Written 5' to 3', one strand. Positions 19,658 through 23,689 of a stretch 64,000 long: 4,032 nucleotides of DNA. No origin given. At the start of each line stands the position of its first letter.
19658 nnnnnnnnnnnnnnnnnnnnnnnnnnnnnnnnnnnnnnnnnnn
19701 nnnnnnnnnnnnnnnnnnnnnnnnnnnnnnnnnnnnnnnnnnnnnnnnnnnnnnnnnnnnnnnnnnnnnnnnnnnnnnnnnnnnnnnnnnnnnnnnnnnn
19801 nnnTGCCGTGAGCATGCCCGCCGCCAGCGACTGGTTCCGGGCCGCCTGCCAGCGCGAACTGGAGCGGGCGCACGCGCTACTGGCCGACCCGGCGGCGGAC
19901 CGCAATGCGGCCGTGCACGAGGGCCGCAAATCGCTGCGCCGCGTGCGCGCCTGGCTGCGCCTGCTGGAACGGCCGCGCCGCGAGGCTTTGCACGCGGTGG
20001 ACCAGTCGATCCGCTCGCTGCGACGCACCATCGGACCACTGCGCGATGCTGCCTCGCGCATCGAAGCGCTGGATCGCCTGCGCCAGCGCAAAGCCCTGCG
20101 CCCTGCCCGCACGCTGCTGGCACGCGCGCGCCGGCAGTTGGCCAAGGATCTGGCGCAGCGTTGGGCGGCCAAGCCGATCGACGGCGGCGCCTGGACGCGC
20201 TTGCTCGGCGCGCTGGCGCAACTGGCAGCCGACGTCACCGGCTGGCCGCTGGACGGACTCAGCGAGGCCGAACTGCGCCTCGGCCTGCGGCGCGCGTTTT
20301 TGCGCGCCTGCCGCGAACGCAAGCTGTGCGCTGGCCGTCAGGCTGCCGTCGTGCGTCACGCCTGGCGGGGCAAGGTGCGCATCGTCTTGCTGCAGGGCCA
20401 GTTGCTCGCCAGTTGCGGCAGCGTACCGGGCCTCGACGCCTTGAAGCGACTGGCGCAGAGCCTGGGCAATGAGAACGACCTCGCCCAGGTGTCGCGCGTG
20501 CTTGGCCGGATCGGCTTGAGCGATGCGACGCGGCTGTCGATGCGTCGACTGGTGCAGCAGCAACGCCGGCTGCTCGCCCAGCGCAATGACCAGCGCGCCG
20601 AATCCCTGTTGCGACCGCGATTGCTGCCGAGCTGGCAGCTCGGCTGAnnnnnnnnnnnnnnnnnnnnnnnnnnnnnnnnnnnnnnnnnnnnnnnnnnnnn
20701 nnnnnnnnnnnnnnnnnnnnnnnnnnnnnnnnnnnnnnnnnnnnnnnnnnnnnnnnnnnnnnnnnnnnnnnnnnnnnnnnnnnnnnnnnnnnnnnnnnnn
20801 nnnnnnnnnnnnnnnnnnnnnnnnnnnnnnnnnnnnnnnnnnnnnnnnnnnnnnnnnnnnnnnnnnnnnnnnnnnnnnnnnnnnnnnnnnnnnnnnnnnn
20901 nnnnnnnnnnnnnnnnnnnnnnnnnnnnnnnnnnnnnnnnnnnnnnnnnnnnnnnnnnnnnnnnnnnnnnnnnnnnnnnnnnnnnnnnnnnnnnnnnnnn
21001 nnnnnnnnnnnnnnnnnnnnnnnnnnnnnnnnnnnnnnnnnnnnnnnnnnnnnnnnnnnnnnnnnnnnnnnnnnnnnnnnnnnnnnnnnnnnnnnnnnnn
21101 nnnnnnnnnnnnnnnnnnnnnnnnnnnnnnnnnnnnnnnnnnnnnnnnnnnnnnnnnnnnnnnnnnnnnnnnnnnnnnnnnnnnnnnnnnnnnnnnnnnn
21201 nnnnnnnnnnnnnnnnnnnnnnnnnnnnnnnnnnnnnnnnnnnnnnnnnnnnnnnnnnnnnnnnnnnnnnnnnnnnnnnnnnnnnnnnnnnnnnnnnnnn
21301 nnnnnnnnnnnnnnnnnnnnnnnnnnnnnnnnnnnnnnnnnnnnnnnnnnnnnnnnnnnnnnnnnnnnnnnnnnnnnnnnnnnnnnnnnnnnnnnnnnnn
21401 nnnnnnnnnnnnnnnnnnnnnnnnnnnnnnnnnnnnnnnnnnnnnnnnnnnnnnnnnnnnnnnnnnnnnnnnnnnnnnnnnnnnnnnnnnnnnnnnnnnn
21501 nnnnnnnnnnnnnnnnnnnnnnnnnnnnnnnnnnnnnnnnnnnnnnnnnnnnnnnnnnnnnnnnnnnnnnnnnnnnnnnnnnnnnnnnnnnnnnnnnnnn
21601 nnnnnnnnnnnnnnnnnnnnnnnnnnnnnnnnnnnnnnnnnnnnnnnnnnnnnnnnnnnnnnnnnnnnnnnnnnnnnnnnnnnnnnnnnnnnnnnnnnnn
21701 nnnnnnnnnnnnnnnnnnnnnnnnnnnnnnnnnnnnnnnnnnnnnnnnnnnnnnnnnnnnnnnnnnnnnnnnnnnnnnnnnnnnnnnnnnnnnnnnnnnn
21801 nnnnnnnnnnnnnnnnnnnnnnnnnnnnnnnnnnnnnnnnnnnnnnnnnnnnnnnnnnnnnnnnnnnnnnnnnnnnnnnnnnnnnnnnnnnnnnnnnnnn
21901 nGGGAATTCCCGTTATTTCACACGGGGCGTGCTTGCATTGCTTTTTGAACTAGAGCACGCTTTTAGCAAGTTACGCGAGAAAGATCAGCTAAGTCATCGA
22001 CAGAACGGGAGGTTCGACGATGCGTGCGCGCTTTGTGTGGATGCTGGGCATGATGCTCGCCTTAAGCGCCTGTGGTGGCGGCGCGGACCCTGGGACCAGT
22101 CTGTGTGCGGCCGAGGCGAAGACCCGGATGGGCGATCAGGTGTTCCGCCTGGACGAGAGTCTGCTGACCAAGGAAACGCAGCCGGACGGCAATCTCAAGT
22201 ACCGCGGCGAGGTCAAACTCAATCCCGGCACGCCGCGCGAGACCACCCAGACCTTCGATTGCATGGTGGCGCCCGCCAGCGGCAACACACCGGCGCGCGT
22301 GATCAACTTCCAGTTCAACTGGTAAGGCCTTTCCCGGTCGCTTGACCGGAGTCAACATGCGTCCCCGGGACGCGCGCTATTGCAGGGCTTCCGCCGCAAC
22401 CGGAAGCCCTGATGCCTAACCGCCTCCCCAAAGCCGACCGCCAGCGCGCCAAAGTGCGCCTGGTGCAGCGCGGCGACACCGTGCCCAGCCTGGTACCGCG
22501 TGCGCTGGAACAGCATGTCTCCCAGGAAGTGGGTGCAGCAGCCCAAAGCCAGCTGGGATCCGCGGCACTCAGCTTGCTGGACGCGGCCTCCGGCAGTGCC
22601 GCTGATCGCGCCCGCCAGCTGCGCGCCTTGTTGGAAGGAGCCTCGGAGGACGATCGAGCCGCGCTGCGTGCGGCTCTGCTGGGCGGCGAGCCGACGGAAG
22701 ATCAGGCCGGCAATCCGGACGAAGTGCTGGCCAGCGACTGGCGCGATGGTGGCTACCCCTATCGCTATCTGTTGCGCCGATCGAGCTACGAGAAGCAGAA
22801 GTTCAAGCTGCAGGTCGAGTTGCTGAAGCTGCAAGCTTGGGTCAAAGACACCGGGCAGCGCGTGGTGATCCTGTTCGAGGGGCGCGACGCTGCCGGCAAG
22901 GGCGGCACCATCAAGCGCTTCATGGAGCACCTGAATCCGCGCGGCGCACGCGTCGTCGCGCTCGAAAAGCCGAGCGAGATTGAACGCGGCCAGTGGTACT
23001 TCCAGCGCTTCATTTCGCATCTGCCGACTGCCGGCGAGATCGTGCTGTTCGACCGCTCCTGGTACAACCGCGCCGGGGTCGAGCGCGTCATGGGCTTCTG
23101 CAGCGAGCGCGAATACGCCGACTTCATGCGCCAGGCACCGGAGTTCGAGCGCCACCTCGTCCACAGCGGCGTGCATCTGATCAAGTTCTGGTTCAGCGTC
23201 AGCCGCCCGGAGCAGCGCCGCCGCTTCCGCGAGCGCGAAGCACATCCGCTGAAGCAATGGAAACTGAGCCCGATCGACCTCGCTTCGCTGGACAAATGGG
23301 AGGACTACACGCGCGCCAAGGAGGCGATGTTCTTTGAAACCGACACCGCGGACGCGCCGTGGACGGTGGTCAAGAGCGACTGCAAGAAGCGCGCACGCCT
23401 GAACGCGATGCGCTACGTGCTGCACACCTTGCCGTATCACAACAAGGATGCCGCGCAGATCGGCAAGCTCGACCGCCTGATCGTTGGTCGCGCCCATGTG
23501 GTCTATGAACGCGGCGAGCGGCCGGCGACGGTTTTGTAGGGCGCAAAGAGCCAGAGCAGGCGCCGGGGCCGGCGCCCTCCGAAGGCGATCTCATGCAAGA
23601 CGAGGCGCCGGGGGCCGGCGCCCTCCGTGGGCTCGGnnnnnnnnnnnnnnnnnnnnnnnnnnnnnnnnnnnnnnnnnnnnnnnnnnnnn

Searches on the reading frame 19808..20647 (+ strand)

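Call 22: search_protein_families(library=pfam, proteins=[window:19808-20647:+], max_evalue=0.001)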
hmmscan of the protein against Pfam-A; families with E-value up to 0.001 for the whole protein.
window:19808-20647:+ (279 aa): 1 family
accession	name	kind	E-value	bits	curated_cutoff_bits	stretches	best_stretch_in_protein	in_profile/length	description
PF05235.19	CHAD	-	6.4e-12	46.4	25.6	1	21-227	8-222/228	CHAD domain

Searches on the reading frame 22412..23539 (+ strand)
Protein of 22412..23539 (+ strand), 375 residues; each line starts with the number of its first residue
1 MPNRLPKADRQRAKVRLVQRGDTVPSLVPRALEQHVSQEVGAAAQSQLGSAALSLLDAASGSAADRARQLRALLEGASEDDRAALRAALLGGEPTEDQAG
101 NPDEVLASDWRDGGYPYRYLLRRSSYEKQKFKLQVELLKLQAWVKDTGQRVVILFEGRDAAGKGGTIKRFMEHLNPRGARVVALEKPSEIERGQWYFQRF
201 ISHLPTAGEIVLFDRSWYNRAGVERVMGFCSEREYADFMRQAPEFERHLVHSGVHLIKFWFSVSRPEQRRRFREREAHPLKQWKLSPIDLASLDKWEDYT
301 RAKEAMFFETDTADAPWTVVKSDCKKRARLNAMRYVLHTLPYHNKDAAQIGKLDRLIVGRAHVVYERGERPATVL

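Call 22: search_protein_families(library=pfam, proteins=[window:22412-23539:+], max_evalue=0.001)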
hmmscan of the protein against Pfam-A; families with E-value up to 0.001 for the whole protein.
window:22412-23539:+ (375 aa): 1 family
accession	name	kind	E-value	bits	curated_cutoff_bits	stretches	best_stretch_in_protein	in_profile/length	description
PF03976.20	PPK2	-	2.7e-103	344.9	22.3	1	123-346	4-227/229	Polyphosphate kinase 2 (PPK2)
